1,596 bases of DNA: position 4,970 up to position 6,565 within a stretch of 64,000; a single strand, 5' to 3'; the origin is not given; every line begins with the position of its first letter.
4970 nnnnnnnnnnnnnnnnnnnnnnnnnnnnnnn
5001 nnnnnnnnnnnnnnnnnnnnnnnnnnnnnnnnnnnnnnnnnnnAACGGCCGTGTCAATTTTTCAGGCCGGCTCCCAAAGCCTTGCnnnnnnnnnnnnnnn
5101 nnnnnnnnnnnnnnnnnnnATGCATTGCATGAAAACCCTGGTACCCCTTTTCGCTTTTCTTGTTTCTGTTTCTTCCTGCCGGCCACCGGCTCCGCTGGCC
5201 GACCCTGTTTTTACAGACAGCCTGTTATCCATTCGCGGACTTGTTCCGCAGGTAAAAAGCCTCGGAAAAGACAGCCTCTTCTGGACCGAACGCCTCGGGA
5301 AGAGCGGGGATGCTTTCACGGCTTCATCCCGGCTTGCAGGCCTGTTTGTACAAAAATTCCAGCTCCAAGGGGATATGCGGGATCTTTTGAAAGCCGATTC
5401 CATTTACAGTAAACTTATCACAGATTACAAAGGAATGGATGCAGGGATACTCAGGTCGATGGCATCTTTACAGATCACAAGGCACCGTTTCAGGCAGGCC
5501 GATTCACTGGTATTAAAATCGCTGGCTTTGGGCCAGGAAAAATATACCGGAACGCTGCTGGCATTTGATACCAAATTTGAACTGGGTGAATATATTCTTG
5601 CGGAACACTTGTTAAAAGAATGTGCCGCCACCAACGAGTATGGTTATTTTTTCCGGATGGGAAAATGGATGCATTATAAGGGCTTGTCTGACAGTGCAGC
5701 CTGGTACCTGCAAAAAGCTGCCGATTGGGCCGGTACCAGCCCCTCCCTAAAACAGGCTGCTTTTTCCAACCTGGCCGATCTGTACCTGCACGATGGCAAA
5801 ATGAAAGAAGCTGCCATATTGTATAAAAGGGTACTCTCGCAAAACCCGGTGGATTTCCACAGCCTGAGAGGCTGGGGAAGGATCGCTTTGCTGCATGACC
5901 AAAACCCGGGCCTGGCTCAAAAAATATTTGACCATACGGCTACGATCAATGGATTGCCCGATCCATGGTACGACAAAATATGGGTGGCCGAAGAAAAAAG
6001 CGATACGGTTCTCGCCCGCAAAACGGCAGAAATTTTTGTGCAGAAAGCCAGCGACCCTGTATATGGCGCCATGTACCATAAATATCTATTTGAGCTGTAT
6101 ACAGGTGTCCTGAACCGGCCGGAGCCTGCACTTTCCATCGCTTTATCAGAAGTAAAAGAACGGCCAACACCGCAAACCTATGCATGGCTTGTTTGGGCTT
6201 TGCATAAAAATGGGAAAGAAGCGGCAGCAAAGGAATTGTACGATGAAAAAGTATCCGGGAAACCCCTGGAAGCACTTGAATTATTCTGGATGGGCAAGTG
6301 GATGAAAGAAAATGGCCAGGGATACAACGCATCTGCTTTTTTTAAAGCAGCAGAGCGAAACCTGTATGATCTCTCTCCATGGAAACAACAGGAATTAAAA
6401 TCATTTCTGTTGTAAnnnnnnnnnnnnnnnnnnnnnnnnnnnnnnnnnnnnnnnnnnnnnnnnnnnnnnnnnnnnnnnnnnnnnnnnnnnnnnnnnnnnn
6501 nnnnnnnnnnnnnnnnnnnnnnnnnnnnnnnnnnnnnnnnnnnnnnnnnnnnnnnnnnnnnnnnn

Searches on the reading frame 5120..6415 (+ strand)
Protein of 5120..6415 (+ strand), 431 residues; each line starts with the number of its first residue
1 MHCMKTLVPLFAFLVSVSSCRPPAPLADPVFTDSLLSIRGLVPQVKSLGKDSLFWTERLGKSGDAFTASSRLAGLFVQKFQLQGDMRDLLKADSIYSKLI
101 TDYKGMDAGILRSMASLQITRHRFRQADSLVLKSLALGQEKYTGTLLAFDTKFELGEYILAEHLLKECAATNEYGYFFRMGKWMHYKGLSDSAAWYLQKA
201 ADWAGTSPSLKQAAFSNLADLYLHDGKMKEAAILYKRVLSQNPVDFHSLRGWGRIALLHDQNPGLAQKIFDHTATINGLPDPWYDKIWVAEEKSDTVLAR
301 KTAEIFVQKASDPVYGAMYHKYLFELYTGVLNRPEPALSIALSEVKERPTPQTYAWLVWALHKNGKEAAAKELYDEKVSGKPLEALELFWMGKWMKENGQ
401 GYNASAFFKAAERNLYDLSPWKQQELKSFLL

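Call 32: search_protein_families(library=pfam, proteins=[window:5120-6415:+], max_evalue=0.01)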
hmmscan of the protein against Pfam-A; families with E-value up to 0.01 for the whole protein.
window:5120-6415:+ (431 aa): 6 families
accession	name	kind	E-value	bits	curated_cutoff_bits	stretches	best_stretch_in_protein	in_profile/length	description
PF13176.12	TPR_7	-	0.00021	21.6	27.9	1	214-240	1-27/36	Tetratricopeptide repeat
PF13428.12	TPR_14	-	0.0012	19.8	23.5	0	218-245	7-34/44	Tetratricopeptide repeat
PF13181.12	TPR_8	-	0.0023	18.4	25.7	0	216-243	5-32/34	Tetratricopeptide repeat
PF13432.12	TPR_16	-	0.0036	18.2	32.7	0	209-243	28-62/65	Tetratricopeptide repeat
PF14559.12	TPR_19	-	0.006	17.3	25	0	192-249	9-64/68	Tetratricopeptide repeat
PF07719.23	TPR_2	-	0.0098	16.4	27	1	214-243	3-32/34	Tetratricopeptide repeat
